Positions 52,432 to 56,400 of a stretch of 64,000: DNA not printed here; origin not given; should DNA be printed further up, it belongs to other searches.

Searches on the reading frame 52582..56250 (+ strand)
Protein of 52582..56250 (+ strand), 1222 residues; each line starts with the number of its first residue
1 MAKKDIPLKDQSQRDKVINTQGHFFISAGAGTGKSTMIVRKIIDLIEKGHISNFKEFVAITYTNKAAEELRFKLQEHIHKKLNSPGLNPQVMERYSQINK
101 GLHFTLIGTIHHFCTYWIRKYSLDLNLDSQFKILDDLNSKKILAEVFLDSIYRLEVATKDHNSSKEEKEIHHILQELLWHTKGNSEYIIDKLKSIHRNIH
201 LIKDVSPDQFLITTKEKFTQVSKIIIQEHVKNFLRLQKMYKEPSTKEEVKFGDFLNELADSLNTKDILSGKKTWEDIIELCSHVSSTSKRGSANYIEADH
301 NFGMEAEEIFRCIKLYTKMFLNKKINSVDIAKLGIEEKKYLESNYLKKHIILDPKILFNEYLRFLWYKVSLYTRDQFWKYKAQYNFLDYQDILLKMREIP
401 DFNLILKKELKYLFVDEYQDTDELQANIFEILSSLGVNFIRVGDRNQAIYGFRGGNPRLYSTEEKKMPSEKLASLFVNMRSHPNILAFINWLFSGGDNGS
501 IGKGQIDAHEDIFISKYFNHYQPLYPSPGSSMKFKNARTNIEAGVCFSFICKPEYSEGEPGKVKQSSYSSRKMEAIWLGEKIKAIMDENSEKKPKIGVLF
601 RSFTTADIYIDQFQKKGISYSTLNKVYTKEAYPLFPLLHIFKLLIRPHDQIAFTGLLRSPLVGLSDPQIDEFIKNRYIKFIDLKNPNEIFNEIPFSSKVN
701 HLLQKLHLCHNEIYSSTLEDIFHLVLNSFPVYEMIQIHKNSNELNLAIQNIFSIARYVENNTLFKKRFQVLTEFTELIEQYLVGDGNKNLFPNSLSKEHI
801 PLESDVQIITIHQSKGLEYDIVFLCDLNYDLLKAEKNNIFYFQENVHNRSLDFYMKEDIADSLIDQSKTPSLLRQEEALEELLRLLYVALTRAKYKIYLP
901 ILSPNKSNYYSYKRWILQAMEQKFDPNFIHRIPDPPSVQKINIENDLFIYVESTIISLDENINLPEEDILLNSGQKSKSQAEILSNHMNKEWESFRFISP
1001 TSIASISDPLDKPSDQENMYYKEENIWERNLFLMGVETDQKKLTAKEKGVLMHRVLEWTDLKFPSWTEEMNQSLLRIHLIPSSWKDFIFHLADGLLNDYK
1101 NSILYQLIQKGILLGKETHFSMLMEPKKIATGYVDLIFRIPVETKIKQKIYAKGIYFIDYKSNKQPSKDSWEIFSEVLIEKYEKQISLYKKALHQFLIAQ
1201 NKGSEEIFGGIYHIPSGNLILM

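Call 73: search_protein_families(library=ncbifam, proteins=[window:52582-56250:+], max_evalue=0.001)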
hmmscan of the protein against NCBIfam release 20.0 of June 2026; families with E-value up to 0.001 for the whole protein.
window:52582-56250:+ (1222 aa): 12 families
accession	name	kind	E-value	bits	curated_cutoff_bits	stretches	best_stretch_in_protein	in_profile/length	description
TIGR02785.1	addA_Gpos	equivalog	1.7e-64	218.3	707.65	2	11-899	4-876/1234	helicase-exonuclease AddAB subunit AddA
TIGR00609.1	recB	equivalog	1e-48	166.3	696.05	1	18-1212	6-1143/1175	exodeoxyribonuclease V subunit beta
TIGR01073.1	pcrA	equivalog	9.4e-45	153.2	911.2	3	11-148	7-123/725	DNA helicase PcrA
TIGR01074.1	rep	equivalog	7.6e-37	126.9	951.45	3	382-493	175-290/668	DNA helicase Rep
TIGR01075.1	uvrD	equivalog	8.6e-37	126.8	1144.45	3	11-143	7-118/715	DNA helicase II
NF008743.0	PRK11773.1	equivalog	2.3e-35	122.1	965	3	11-146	12-126/720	DNA helicase II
TIGR02784.1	addA_alphas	equivalog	2.1e-32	112.5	860.75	2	804-1195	775-1116/1138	double-strand break repair helicase AddA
NF010485.0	PRK13909.1-2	equivalog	8.4e-26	90.5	650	3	197-494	112-425/909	RecB-like helicase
NF008128.0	PRK10876.1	equivalog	3.1e-25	88.1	1697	2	797-901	724-817/1181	exodeoxyribonuclease V subunit beta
NF008172.0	PRK10919.1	equivalog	7.9e-23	80.5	1168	2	384-493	178-291/673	DNA helicase Rep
NF010487.0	PRK13909.1-4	equivalog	2.8e-21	75.5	759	2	356-494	272-421/924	RecB-like helicase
NF008276.0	PRK11054.1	equivalog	5.4e-17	61.5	543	1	10-80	198-267/684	DNA helicase IV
